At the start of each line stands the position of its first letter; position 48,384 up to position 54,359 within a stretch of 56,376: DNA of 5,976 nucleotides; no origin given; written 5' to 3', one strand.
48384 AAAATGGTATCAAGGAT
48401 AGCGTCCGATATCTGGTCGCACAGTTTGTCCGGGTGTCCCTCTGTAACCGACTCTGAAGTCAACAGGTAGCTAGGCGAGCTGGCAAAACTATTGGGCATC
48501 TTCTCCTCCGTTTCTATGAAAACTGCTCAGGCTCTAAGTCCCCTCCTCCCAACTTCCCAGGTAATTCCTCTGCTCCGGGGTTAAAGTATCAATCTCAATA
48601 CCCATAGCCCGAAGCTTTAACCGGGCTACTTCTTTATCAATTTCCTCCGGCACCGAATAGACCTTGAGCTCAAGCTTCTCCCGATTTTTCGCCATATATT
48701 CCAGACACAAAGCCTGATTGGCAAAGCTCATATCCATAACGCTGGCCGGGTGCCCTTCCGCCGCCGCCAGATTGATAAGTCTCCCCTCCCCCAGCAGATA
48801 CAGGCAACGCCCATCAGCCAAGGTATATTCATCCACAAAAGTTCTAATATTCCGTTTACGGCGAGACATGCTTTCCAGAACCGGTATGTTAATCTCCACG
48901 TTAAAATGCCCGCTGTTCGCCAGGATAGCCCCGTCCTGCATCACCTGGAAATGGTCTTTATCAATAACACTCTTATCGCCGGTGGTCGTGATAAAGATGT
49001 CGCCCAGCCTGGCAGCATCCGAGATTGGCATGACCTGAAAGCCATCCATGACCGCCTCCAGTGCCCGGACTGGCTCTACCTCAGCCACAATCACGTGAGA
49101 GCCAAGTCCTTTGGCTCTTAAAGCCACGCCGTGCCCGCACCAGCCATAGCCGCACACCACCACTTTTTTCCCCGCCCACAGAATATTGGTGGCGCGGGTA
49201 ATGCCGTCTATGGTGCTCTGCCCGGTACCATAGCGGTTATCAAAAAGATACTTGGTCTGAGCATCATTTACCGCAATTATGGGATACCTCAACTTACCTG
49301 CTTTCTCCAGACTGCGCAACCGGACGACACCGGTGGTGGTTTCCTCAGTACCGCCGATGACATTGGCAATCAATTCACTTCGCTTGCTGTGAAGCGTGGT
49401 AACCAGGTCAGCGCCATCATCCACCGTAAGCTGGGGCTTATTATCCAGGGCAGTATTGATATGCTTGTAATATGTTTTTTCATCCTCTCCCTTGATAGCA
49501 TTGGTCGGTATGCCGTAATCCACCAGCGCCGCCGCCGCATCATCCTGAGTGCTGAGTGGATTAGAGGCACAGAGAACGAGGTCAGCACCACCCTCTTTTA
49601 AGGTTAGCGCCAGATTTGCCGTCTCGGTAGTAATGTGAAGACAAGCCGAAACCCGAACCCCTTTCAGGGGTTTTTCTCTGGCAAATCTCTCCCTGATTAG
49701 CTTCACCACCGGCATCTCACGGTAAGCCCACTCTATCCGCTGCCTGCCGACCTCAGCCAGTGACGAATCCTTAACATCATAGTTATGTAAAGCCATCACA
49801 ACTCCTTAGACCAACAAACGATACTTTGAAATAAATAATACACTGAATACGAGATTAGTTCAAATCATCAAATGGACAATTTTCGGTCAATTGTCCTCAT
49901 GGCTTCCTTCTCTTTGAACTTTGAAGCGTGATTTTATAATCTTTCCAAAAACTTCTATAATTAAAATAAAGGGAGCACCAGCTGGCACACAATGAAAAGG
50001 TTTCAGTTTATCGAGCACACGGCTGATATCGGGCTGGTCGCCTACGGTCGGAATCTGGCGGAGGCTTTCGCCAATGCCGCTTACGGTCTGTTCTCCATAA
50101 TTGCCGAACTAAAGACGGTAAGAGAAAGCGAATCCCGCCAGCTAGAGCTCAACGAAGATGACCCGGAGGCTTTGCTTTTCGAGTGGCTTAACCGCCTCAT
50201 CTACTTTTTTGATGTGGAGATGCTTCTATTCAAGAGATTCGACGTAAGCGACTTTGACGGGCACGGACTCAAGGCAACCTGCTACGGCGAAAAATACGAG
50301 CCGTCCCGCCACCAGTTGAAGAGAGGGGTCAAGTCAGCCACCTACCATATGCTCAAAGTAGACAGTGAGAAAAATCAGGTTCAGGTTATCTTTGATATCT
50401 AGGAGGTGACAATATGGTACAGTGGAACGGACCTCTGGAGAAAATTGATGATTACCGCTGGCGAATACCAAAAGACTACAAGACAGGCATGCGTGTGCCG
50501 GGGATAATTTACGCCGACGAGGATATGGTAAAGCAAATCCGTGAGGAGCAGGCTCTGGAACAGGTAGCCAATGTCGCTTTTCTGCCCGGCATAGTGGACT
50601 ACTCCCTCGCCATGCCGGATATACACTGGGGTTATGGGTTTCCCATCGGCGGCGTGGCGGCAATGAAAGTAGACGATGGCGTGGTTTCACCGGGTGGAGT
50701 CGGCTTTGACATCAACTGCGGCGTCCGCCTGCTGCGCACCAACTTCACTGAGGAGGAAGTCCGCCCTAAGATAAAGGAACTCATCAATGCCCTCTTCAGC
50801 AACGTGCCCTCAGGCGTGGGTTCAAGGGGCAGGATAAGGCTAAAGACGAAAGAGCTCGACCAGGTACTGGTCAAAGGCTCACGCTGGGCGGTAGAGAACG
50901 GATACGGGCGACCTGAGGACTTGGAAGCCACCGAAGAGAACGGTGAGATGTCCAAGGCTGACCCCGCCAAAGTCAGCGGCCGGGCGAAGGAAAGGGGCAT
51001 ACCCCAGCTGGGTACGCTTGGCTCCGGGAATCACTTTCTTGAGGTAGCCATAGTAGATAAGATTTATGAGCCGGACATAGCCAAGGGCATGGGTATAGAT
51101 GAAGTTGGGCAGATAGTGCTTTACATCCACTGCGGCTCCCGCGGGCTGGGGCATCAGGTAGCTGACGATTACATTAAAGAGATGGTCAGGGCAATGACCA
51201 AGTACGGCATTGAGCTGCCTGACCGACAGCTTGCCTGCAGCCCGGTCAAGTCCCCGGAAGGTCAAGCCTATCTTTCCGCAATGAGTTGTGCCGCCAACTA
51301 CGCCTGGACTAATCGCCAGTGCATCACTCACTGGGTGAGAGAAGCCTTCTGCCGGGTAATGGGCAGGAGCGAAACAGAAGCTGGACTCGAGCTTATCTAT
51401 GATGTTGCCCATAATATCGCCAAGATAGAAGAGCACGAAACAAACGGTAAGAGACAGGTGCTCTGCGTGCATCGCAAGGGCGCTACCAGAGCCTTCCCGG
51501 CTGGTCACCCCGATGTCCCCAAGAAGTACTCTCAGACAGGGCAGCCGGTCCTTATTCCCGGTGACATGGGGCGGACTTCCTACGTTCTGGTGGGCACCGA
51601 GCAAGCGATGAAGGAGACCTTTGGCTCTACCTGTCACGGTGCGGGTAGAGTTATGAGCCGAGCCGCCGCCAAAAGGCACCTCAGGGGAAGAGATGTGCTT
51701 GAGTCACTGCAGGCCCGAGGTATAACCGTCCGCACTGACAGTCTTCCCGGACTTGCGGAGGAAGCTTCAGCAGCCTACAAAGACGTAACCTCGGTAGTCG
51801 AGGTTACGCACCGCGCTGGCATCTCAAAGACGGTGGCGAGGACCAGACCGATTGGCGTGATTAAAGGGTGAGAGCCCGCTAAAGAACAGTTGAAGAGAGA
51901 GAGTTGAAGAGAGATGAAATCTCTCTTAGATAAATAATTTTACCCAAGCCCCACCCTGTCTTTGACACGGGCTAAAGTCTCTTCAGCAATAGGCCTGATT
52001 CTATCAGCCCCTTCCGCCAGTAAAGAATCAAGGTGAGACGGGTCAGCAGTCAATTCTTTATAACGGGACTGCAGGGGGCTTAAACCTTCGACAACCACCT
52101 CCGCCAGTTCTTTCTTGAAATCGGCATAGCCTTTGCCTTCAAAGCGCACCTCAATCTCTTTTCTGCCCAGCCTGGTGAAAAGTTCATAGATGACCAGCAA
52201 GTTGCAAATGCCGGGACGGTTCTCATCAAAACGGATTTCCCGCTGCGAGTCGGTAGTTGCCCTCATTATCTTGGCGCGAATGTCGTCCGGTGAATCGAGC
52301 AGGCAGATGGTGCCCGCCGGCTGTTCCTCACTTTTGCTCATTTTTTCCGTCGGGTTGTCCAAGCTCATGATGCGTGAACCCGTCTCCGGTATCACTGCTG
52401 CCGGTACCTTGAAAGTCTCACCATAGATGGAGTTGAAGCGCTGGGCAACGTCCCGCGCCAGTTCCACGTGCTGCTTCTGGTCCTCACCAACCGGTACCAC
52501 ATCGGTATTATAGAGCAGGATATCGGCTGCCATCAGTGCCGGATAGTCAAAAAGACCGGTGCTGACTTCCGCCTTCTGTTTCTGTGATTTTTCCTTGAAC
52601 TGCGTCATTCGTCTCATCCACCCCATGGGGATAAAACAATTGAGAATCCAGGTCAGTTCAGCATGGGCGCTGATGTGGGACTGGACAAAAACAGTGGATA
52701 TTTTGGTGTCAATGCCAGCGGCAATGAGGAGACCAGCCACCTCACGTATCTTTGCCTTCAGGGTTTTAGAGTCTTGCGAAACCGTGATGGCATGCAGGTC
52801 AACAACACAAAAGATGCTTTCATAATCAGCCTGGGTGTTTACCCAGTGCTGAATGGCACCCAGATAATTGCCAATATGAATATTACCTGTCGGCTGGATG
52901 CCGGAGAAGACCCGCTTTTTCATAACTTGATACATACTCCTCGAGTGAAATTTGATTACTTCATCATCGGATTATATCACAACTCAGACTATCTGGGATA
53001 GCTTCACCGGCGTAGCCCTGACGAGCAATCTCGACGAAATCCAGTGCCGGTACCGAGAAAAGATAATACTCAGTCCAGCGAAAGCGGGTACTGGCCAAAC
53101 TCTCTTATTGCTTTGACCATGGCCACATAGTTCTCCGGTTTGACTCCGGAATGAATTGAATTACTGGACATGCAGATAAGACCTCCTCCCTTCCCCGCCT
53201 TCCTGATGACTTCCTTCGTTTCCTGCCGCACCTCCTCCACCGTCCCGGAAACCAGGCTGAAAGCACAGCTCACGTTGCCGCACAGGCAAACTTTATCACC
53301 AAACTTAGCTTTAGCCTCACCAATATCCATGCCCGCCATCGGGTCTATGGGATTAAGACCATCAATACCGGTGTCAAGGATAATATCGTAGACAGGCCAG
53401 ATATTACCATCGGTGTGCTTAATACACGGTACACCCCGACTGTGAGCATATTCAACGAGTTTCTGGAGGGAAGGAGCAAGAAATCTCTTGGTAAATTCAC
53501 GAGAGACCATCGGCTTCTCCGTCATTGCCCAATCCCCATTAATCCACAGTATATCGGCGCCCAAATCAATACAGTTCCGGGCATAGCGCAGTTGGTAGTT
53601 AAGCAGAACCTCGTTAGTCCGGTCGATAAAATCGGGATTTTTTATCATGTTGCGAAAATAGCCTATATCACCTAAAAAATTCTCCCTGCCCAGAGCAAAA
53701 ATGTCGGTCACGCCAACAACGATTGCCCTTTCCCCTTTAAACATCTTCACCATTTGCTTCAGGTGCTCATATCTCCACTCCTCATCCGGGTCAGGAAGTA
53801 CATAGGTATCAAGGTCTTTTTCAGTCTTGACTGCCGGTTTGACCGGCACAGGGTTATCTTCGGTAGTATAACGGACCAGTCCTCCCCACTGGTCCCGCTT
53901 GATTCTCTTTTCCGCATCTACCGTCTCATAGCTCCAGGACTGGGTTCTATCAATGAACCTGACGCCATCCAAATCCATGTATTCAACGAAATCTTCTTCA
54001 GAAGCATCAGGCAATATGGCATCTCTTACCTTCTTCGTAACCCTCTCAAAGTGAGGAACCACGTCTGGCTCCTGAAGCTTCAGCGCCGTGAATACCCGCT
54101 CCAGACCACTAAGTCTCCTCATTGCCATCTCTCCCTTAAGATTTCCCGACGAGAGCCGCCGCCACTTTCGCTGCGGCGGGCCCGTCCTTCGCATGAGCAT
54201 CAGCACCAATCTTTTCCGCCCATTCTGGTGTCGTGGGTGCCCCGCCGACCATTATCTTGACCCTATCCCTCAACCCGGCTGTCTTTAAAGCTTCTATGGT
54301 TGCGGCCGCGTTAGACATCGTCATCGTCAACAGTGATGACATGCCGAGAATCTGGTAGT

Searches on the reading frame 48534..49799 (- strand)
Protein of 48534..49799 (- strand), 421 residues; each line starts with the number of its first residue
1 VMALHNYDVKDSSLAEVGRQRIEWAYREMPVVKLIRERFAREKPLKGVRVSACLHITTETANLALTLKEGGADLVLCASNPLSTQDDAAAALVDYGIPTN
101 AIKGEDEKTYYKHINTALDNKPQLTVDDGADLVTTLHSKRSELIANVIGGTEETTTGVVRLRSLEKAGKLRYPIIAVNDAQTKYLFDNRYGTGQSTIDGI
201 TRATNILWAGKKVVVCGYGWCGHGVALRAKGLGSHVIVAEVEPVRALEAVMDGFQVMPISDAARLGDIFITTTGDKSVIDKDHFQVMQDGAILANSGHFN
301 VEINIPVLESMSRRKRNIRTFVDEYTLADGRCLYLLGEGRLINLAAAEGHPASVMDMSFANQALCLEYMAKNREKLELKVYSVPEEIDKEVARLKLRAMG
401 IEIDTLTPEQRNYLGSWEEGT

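Call 46: search_protein_families(library=pfam, proteins=[window:48534-49799:-])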
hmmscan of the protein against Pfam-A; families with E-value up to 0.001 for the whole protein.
window:48534-49799:- (421 aa): 4 families
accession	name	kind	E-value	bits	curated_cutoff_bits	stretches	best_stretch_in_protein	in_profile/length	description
PF05221.23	AdoHcyase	-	4.4e-65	220.2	25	2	6-138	1-138/299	S-adenosyl-L-homocysteine hydrolase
PF00670.27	AdoHcyase_NAD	-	9.4e-53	179.1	27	1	188-348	1-161/162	S-adenosyl-L-homocysteine hydrolase, NAD binding domain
PF07991.19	KARI_N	-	5.4e-09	36.3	20.6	1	209-304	3-102/165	Acetohydroxy acid isomeroreductase, NADPH-binding domain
PF02826.25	2-Hacid_dh_C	-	4.6e-07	29.8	25.1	1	208-297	34-127/178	D-isomer specific 2-hydroxyacid dehydrogenase, NAD binding domain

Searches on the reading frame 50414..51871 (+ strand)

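Call 46: search_protein_families(library=pfam, proteins=[window:50414-51871:+])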
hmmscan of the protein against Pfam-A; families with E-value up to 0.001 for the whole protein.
window:50414-51871:+ (485 aa): 1 family
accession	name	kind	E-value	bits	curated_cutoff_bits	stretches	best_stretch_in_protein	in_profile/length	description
PF01139.22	RtcB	-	2.8e-182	607.1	27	1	50-485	1-426/426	tRNA-splicing ligase RtcB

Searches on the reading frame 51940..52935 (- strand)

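Call 46: search_protein_families(library=pfam, proteins=[window:51940-52935:-])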
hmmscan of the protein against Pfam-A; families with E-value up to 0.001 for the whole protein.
window:51940-52935:- (331 aa): 1 family
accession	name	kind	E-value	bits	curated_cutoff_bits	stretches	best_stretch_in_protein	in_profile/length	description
PF00579.31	tRNA-synt_1b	-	1.2e-76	258.3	21.1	1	8-283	7-289/292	tRNA synthetases class I (W and Y)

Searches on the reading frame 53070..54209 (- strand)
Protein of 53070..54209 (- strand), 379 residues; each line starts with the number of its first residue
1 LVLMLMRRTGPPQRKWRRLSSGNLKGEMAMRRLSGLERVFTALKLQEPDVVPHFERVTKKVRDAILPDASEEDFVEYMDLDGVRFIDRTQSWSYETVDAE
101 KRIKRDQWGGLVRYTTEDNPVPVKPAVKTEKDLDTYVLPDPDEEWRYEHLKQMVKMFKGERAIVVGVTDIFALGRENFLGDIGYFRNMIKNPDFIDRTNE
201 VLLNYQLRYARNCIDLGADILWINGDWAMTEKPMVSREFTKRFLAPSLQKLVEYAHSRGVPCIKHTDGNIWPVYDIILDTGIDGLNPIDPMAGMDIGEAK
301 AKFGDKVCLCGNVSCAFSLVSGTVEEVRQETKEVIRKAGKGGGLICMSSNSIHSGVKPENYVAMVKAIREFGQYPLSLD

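Call 46: search_protein_families(library=pfam, proteins=[window:53070-54209:-])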
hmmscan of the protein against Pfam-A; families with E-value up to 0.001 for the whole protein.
window:53070-54209:- (379 aa): 1 family
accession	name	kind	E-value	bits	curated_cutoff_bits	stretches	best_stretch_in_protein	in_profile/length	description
PF01208.23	URO-D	-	7.8e-27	94.6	23.9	1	109-370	82-345/346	Uroporphyrinogen decarboxylase (URO-D)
